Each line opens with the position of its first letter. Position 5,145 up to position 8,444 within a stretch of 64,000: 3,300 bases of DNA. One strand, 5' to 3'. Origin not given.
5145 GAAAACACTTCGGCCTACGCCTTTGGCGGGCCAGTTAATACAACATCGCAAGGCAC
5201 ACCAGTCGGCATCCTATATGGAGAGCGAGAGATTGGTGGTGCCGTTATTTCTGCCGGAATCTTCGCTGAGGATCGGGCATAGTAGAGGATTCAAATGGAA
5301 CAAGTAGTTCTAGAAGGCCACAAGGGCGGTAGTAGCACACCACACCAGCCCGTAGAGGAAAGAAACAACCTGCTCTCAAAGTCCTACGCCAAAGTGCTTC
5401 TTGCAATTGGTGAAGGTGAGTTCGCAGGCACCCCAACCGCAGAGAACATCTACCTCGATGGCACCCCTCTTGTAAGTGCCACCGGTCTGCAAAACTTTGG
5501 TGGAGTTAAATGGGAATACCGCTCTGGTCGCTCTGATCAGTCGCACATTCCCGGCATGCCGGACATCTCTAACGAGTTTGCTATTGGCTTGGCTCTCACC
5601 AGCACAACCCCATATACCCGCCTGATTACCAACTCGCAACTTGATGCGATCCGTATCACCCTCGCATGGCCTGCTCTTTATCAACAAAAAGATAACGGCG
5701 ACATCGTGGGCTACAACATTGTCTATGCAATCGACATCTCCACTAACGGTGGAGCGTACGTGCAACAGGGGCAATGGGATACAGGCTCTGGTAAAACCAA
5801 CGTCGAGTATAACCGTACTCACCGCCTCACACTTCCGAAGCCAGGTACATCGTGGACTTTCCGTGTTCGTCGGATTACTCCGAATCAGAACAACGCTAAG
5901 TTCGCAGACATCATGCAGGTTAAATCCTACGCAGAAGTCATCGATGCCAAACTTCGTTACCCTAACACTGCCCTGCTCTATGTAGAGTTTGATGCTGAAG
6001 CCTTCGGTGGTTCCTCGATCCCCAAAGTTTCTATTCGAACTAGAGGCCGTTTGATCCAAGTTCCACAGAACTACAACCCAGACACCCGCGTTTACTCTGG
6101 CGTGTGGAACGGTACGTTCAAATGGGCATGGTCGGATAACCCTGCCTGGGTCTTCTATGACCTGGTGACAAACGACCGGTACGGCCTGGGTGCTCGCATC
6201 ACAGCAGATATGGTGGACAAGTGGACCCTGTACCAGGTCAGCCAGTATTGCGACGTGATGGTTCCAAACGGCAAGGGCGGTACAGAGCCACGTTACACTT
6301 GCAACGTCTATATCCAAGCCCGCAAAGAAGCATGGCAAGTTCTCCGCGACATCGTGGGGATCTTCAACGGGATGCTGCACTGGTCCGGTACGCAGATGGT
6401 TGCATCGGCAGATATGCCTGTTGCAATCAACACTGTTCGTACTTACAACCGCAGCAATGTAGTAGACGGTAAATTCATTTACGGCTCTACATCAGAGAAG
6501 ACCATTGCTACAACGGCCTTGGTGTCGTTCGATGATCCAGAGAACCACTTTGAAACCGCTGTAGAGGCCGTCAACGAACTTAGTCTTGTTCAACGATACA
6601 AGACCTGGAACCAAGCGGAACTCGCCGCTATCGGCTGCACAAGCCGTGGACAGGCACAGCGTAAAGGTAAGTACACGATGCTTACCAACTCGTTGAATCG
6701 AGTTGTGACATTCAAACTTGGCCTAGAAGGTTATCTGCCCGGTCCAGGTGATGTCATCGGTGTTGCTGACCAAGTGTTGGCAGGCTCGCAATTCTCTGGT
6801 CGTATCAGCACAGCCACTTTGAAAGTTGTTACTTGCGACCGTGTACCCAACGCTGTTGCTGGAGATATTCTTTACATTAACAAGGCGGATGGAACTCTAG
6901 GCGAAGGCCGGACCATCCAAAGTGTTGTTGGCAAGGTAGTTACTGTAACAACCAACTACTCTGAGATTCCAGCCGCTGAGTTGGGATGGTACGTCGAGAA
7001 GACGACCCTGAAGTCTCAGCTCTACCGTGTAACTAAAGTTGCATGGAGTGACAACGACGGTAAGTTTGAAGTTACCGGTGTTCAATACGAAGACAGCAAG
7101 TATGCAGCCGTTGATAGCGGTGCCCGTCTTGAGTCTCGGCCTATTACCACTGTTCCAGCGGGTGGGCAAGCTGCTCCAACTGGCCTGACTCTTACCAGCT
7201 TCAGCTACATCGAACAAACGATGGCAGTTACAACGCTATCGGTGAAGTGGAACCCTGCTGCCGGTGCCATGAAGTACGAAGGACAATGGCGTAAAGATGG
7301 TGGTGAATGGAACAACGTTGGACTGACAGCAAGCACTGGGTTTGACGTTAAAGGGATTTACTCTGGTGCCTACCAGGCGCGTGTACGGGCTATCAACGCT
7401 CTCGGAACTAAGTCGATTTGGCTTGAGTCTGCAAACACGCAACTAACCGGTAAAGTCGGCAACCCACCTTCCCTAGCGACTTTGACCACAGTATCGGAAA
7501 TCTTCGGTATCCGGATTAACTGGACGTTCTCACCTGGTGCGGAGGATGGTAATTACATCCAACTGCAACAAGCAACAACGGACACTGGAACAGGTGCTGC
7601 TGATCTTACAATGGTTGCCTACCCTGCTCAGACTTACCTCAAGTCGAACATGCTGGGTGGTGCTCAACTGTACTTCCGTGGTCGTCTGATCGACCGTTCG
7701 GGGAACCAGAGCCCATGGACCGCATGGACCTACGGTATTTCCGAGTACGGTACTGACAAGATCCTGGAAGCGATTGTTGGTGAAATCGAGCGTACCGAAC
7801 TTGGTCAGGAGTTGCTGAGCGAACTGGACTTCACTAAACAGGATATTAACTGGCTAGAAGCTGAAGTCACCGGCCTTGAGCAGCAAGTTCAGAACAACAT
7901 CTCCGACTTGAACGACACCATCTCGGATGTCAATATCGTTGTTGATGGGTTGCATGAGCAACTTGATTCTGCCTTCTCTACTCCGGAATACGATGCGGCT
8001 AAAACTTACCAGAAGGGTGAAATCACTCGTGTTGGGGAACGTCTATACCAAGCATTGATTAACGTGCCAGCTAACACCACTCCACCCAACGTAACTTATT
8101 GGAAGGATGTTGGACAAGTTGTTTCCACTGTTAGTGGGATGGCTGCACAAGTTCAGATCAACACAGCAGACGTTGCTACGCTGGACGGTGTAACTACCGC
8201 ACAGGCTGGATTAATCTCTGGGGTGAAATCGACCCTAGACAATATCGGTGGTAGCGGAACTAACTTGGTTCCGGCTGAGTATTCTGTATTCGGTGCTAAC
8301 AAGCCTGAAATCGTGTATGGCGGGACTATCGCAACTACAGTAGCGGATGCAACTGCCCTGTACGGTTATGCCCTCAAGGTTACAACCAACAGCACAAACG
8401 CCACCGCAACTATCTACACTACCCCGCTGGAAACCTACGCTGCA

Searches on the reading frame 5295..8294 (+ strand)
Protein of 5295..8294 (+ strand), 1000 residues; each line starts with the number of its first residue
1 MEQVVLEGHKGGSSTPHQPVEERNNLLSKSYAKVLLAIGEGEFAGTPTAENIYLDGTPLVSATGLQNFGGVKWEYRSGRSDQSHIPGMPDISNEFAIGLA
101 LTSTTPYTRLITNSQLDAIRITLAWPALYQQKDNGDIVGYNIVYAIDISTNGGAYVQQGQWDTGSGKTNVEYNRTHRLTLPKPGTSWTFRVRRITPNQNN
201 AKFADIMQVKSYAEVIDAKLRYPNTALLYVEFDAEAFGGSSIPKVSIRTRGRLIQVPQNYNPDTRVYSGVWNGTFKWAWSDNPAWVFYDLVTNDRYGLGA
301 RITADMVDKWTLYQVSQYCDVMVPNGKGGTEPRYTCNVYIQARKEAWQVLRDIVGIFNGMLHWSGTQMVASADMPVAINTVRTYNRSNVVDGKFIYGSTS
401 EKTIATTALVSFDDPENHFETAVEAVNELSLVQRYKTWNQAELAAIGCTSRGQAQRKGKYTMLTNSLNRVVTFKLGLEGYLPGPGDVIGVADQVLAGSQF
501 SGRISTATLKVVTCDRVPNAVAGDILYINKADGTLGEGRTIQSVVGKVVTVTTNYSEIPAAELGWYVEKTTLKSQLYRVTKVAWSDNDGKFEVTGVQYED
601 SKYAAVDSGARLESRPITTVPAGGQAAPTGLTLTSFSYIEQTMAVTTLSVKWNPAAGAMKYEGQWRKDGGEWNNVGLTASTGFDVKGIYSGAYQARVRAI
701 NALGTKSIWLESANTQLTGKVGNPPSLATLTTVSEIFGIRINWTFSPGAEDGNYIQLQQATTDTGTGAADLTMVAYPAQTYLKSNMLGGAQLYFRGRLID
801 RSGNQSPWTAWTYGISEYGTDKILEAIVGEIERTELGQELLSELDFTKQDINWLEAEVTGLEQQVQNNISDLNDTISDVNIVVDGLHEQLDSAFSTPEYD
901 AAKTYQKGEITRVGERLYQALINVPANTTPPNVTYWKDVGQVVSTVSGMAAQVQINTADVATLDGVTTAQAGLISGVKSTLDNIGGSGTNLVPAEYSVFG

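Call 16: search_dna_similar(query=window:5295-8294:+, collection=phages, mode=protein, max_rows=25, max_evalue=1e-20)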
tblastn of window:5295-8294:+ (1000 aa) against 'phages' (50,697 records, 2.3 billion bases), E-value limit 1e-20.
Records with a match: 1746; places in all: 1762; records where one place covers at least 80% of the query: 1459.
Best place of each record, by identity: <60% 1746.
By first word of the organism name: Escherichia 599; Klebsiella 454; Ralstonia 59; Pseudomonas 57; Enterobacteria 48; Stx1a-converting 45; Stx2a-converting 44; Salmonella 41; Shigella 40; Burkholderia 39; and 52 more.
By host as written in the record: - 293; Escherichia coli 223; Klebsiella pneumoniae 182; Ralstonia solanacearum 45; Escherichia coli K-12 MG1655 45; Escherichia coli DSM 12242 43; Escherichia coli K-12 31; Burkholderia sp. 25; and 377 more.
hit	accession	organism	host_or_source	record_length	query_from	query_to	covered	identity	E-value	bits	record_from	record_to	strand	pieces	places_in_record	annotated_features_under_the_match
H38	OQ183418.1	Pseudomonas phage vB_PpS_SYP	Pseudomonas plecoglossicida XSDHY-P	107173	6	988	98%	47.9%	0e+0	934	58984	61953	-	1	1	tail component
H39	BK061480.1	Pseudomonas phage vB_PaeS-D14H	Pseudomonas aeruginosa strain 3-38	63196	6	971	97%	47.6%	0e+0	902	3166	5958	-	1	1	Phage tail tip, host specificity protein J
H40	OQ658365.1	Pseudomonas phage sp.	Pseudomonas aeruginosa PACL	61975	6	971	96%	47.5%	0e+0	901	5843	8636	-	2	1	central tail fiber | tail protein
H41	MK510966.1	Pseudomonas phage vB_Pae_CF53a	Pseudomonas aeruginosa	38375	3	971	97%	47.1%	0e+0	887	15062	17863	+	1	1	tail fiber protein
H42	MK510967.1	Pseudomonas phage vB_Pae_CF54a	Pseudomonas aeruginosa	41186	3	971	97%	47.1%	0e+0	887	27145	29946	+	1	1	tail fiber protein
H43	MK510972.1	Pseudomonas phage vB_Pae_CF121c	Pseudomonas aeruginosa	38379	3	971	97%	47.1%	0e+0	887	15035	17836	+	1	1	tail fiber protein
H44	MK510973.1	Pseudomonas phage vB_Pae_CF127a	Pseudomonas aeruginosa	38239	3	971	97%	47.1%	0e+0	887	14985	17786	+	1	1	tail fiber protein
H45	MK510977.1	Pseudomonas phage vB_Pae_CF183a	Pseudomonas aeruginosa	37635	3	971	97%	47.1%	0e+0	887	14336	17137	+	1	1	tail fiber protein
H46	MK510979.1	Pseudomonas phage vB_Pae_BR52a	Pseudomonas aeruginosa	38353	3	971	97%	47.1%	0e+0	887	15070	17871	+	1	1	tail fiber protein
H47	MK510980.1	Pseudomonas phage vB_Pae_BR123a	Pseudomonas aeruginosa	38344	3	971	97%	47.1%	0e+0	887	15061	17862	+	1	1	tail fiber protein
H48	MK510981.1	Pseudomonas phage vB_Pae_BR143a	Pseudomonas aeruginosa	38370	3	971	97%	47.1%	0e+0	887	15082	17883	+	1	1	tail fiber protein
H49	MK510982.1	Pseudomonas phage vB_Pae_BR161c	Pseudomonas aeruginosa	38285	3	971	97%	47.1%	0e+0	887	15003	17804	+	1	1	tail fiber protein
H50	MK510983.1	Pseudomonas phage vB_Pae_BR178a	Pseudomonas aeruginosa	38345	3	971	97%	47.1%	0e+0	887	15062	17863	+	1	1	tail fiber protein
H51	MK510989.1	Pseudomonas phage vB_Pae_BR322a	Pseudomonas aeruginosa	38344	3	971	97%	47.1%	0e+0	887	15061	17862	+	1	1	tail fiber protein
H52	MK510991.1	Pseudomonas phage vB_Pae_BR141a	Pseudomonas aeruginosa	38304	3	971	97%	47.1%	0e+0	887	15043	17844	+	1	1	tail fiber protein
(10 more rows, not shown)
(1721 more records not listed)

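Call 17: get_annotated_region(hit=H38, flank=20000)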
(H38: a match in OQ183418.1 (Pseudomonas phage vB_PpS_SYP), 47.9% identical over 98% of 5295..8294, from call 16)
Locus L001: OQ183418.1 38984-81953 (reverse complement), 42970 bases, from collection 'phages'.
description: Pseudomonas phage vB_PpS_SYP, complete genome.
organism: Pseudomonas phage vB_PpS_SYP (NCBI taxid 3020390)
taxonomy: Viruses; Duplodnaviria; Heunggongvirae; Uroviricota; Caudoviricetes
host: Pseudomonas plecoglossicida XSDHY-P; source: river lake; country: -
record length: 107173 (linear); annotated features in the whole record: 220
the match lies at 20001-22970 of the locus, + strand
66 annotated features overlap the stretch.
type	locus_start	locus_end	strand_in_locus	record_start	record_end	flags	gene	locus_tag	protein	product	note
CDS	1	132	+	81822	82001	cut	-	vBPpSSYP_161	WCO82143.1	hypothetical protein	-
CDS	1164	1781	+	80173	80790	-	-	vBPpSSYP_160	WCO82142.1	hypothetical protein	-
CDS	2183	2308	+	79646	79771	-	-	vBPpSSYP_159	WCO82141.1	hypothetical protein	-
CDS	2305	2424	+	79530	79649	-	-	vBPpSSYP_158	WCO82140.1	hypothetical protein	-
CDS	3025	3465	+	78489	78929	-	-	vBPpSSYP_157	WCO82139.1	hypothetical protein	-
CDS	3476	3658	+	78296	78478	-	-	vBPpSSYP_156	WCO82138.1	hypothetical protein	-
CDS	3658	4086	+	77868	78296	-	-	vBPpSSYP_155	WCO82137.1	hypothetical protein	-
CDS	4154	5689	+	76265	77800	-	-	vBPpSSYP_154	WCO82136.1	terminase-like family protein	-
CDS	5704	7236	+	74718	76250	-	-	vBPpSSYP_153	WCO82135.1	portal protein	-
CDS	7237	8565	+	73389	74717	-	-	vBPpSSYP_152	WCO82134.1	head maturation protease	-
CDS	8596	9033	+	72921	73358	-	-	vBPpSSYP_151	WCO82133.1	hypothetical protein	-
CDS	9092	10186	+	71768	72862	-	-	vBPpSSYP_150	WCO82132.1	major capsid protein E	-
CDS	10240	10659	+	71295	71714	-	-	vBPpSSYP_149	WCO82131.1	hypothetical protein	-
CDS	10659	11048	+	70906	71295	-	-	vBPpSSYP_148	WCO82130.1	glutamate 5-kinase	-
CDS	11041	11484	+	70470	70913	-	-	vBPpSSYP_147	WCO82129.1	hypothetical protein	-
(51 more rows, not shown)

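Call 50: search_dna_similar(query=window:5295-8294:+, collection=plasmids, mode=protein, max_rows=15, max_evalue=1e-20)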
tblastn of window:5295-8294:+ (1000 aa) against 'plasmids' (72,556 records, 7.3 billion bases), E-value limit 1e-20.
Records with a match: 1368; places in all: 1420; records where one place covers at least 80% of the query: 1147.
Best place of each record, by identity: <60% 1368.
By first word of the organism name: Klebsiella 520; Escherichia 261; Acinetobacter 146; Piscirickettsia 112; Enterobacter 104; Salmonella 69; Yersinia 61; Citrobacter 26; Cronobacter 8; Shigella 8; and 30 more.
By predicted mobility (MOB-suite, as given by PLSDB): non-mobilizable 1239; mobilizable 105; conjugative 24.
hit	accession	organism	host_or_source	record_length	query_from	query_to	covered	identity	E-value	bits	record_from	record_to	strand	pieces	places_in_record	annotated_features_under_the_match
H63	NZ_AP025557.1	Delftia lacustris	-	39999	6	987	98%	46.6%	0e+0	893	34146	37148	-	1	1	DUF1983 domain-containing protein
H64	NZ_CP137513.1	Pseudomonas aeruginosa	Homo sapiens,Bacterial culture sample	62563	6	971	97%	46.9%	0e+0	876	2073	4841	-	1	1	DUF1983 domain-containing protein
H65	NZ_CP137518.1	Pseudomonas aeruginosa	Homo sapiens,Bacterial culture sample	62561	6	971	97%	46.9%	0e+0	876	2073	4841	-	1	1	DUF1983 domain-containing protein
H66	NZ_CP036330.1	Klebsiella pneumoniae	Homo sapiens,blood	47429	1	995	100%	43.0%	0e+0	793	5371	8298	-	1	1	none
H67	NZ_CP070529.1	Klebsiella pneumoniae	Homo sapiens,swab from around the ...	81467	1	995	100%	42.9%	0e+0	793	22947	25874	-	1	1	DUF1983 domain-containing protein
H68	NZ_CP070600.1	Klebsiella pneumoniae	Homo sapiens,urine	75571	1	995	100%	42.9%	0e+0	793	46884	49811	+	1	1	DUF1983 domain-containing protein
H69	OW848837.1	Klebsiella pneumoniae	-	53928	1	995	100%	42.9%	0e+0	793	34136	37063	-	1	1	Chromosome partition protein Smc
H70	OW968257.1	Klebsiella pneumoniae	-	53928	1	995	100%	42.9%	0e+0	793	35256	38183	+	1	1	Chromosome partition protein Smc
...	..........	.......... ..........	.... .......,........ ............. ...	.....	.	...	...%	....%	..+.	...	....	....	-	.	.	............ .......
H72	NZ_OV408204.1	Klebsiella pneumoniae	Homo sapiens,Rectal swab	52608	1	995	100%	42.9%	0e+0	791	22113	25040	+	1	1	DUF1983 domain-containing protein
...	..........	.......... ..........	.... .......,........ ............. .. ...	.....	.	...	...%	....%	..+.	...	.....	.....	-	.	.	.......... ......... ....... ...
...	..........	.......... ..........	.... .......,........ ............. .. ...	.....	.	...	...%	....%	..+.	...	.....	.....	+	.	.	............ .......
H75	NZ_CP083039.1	Klebsiella pneumoniae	Homo sapiens,Tracheobronchial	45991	1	995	100%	42.8%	0e+0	790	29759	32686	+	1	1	DUF1983 domain-containing protein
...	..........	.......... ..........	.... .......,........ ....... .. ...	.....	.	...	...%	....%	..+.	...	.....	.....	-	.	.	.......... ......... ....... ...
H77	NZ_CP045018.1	Klebsiella pneumoniae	Homo sapiens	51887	1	995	100%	42.7%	0e+0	788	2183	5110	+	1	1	DUF1983 domain-containing protein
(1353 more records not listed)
